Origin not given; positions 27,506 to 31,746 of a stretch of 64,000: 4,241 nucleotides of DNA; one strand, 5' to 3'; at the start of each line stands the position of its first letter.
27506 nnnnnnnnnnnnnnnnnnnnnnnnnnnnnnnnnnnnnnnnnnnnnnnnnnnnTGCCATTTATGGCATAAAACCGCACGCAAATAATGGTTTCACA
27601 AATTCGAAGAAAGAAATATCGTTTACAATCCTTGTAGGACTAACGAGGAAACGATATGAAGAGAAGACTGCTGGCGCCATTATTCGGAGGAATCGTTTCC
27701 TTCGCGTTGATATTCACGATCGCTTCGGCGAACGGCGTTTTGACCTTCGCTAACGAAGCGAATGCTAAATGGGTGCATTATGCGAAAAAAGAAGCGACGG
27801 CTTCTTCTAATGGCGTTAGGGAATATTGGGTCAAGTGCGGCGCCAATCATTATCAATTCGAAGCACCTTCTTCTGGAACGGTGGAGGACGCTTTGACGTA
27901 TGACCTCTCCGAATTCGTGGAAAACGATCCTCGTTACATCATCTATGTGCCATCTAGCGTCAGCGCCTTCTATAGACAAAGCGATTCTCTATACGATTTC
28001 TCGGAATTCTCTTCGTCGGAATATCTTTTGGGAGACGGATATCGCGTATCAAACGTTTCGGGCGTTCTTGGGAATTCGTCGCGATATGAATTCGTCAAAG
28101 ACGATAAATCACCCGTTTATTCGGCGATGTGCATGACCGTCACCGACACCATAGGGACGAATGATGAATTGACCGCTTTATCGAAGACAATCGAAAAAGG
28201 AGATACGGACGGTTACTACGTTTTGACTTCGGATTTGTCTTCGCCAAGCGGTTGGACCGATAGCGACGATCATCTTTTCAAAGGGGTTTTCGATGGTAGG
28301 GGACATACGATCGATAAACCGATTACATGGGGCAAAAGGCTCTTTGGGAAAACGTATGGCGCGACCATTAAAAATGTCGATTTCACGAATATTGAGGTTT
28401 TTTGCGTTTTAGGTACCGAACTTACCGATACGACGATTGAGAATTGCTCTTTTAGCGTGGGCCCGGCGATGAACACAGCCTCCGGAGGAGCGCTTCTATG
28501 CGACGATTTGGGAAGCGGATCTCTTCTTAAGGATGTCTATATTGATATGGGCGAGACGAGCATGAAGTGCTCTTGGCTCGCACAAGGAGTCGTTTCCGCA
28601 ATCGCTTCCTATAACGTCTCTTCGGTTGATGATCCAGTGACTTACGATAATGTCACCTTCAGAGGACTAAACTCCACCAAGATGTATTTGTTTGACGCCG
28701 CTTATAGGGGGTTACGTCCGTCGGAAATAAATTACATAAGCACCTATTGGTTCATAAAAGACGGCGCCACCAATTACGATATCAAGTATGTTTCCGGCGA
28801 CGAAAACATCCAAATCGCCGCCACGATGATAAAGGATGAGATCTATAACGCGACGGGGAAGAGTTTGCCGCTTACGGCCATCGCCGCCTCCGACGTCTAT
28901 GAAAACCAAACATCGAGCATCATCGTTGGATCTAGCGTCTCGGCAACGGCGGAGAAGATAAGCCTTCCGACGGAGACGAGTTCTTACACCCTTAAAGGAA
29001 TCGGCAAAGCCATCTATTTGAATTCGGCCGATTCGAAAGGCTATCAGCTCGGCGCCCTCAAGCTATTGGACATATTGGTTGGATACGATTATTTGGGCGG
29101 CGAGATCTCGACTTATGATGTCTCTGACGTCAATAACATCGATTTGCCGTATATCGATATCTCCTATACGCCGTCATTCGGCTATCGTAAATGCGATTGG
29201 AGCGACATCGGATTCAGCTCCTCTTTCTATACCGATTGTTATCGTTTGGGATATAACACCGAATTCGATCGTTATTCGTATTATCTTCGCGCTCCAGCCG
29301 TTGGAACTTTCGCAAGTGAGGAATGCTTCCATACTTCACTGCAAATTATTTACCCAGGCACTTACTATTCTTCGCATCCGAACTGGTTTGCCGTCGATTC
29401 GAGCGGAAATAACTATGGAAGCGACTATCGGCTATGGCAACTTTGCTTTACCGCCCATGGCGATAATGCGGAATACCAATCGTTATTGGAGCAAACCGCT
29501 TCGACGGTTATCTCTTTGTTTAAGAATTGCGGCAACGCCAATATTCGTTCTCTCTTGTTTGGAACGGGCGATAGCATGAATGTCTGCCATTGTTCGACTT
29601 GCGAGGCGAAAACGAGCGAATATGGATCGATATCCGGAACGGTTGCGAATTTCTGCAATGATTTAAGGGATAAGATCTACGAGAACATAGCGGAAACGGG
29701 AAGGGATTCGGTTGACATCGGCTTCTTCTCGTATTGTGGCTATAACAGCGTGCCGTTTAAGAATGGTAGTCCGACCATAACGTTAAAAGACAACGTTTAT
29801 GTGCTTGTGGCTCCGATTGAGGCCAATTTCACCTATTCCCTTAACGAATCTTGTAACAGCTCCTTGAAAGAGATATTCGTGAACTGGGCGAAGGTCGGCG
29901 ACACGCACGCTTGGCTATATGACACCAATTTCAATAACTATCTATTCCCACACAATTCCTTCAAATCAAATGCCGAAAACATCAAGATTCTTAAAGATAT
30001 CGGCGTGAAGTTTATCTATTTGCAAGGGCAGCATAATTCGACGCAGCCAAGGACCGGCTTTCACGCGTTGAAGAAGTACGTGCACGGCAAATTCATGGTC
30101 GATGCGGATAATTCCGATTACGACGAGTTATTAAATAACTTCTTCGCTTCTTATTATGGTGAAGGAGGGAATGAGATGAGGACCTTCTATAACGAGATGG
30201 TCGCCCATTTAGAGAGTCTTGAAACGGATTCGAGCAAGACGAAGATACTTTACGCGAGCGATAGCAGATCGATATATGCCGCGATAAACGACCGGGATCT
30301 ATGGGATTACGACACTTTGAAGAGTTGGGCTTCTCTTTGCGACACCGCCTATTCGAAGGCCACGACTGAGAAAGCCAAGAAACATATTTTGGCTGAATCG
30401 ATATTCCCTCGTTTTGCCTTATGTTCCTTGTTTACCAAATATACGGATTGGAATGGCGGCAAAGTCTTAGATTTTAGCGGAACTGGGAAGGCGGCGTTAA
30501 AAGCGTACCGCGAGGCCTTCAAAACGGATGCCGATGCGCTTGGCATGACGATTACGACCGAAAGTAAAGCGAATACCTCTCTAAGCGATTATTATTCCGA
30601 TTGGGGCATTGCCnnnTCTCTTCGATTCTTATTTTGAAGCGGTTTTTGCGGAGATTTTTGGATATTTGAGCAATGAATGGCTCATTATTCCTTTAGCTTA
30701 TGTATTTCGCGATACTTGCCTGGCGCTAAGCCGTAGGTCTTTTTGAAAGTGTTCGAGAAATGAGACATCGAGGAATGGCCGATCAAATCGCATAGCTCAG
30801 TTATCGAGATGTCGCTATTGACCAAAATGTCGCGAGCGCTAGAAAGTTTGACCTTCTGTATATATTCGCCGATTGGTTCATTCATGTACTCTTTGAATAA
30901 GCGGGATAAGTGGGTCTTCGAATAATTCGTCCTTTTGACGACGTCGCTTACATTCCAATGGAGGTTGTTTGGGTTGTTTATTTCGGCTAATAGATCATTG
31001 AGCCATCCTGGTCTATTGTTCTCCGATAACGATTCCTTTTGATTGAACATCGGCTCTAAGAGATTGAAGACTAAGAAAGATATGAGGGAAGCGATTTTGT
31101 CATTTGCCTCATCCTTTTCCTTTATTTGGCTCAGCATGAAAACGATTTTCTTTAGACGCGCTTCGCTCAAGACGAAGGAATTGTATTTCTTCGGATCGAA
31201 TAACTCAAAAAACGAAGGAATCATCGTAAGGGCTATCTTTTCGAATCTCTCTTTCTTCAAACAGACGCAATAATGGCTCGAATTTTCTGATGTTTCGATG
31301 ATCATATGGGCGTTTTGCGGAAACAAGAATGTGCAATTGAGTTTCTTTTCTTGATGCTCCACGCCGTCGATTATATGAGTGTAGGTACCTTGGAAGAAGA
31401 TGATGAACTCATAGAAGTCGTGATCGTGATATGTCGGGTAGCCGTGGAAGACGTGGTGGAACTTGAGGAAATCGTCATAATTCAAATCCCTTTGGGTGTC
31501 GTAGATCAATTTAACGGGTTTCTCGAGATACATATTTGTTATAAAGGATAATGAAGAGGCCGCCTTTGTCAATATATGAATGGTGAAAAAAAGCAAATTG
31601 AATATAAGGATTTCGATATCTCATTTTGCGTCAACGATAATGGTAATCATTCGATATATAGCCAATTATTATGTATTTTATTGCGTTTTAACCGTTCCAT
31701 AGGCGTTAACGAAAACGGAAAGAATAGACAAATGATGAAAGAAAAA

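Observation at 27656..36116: Two paralogous families of large surface proteins sharing a CxCxxC-containing domain (C[FY]TAHGD ... N(V/A)C(H/T)CS(T/A)C)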

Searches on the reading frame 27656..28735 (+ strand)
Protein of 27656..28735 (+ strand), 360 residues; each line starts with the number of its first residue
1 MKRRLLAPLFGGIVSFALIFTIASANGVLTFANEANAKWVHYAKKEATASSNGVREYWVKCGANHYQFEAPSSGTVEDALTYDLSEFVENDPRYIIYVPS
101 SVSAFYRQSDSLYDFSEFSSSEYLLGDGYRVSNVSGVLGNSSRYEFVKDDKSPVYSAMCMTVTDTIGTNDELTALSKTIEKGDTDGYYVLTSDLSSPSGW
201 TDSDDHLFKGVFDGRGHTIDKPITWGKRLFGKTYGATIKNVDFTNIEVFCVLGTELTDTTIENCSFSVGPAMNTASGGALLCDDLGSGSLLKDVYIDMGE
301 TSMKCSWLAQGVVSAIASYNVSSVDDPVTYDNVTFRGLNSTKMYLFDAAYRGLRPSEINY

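Call 74: search_protein_families(library=pfam, proteins=[window:27656-28735:+], max_evalue=1)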
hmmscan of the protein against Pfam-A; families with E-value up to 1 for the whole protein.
window:27656-28735:+ (360 aa): 1 family
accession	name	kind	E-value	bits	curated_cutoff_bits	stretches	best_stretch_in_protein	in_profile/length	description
PF04932.20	Wzy_C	-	0.22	11.8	31.7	1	4-113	42-133/149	O-Antigen ligase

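Call 83: search_solved_structures(query=window:27656-28735:+, max_evalue=0.1)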
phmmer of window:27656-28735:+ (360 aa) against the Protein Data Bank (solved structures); distinct sequences matched with E-value up to 0.1: 1.
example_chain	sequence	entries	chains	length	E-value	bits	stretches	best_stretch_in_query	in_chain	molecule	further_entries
9j4p_A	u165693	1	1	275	0.0011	21.8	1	33-141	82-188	Alpha-protein kinase 1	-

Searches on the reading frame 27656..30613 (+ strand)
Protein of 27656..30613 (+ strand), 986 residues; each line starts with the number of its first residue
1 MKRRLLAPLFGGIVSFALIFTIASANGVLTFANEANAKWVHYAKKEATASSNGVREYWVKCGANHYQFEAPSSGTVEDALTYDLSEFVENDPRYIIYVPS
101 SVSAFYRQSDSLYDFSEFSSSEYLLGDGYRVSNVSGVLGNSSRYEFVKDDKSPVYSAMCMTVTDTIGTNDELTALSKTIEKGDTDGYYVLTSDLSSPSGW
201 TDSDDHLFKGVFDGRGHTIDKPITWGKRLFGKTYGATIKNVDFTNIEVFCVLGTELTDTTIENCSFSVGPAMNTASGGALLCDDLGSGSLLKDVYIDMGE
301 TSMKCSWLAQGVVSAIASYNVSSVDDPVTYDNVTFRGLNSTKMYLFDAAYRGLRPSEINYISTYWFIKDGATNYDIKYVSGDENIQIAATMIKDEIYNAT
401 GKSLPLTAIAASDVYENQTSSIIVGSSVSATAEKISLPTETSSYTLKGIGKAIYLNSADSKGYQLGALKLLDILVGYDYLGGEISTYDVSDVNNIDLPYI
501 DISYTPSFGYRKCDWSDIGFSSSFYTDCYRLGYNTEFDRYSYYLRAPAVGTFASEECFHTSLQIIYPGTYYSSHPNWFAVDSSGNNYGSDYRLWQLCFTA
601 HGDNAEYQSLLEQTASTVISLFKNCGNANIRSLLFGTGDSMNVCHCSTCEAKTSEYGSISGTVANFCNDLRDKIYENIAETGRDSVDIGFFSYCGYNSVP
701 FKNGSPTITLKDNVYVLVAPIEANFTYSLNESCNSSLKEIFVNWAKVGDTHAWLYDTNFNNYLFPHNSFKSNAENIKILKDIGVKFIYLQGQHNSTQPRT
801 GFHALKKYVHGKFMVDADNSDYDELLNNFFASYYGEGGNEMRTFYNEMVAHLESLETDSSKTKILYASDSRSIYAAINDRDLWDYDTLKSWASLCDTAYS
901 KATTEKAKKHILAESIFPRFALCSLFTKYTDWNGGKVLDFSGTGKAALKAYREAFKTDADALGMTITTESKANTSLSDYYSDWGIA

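Call 10: search_protein_families(library=pfam, proteins=[window:27656-30613:+], max_evalue=0.01)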
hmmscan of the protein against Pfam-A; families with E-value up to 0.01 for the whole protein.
window:27656-30613:+ (986 aa): 1 family
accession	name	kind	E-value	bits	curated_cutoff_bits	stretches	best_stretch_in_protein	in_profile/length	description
PF16126.11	DUF4838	-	2.3e-38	132.6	26.6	1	491-845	11-324/325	Domain of unknown function (DUF4838)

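Call 56: find_homologous_proteins(query=window:27656-30613:+, max_evalue=0.00001)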
Query window:27656-30613:+ (986 aa): 16 proteins with E <= 0.00001 among 8000 candidates.
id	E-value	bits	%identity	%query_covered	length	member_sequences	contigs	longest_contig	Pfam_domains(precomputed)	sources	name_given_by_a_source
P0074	0.0e+0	2251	99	100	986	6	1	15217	PF16126.12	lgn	-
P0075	0.0e+0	1884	81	100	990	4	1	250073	PF16126.12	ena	-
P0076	0.0e+0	1123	52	100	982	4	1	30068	PF16126.12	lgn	-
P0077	0.0e+0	1095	51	100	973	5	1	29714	PF16126.12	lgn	-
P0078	0.0e+0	1087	51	100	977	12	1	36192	PF16126.12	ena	-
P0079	0.0e+0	1084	50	100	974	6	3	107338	PF16126.12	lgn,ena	-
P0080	0.0e+0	1050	49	100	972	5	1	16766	PF16126.12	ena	-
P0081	0.0e+0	1049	51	96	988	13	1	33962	PF16126.12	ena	-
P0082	5.0e-282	957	47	98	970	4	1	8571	PF16126.12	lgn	-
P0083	2.2e-259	882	44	100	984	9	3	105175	PF16126.12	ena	-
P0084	7.1e-255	867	46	95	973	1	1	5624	PF16126.12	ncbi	-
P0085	1.3e-251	856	46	99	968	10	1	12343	PF16126.12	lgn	-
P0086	9.0e-243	827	44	97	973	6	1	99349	PF16126.12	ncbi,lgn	-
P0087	1.5e-240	820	44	99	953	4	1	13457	PF16126.12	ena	-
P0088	6.6e-27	112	33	32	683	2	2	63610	-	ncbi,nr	ncbi:MAG: hypothetical protein MJ239_02195 [Bacilli bacterium]|nr:hypothetical protein [Bacilli bact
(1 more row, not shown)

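Call 64: search_protein_families(library=ncbifam, proteins=[window:27656-30613:+], max_evalue=0.001)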
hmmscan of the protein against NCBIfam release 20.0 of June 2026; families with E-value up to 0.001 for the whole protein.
window:27656-30613:+ (986 aa): 0 families

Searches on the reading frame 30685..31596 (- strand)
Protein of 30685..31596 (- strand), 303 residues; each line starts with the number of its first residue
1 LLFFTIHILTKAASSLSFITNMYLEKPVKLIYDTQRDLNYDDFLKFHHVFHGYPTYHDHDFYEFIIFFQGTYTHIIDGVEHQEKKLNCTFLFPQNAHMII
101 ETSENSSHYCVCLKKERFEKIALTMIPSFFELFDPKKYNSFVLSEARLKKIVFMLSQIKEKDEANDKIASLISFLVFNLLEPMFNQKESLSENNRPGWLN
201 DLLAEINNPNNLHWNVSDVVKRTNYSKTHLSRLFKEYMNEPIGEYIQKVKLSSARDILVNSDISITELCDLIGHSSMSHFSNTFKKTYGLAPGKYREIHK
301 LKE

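Call 12: search_protein_families(library=pfam, proteins=[window:30685-31596:-], max_evalue=0.001)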
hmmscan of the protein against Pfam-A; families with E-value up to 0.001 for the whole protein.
window:30685-31596:- (303 aa): 3 families
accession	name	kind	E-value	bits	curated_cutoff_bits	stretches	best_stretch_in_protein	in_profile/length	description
PF12833.13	HTH_18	-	1.1e-19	70.9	33.6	1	221-297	3-79/80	Helix-turn-helix domain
PF00165.29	HTH_AraC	-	3e-12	46.8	26.6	1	261-296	7-41/42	Bacterial regulatory helix-turn-helix proteins, AraC family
PF02311.25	AraC_binding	-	0.00067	19.9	21.1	0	51-122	14-85/135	AraC-like ligand binding domain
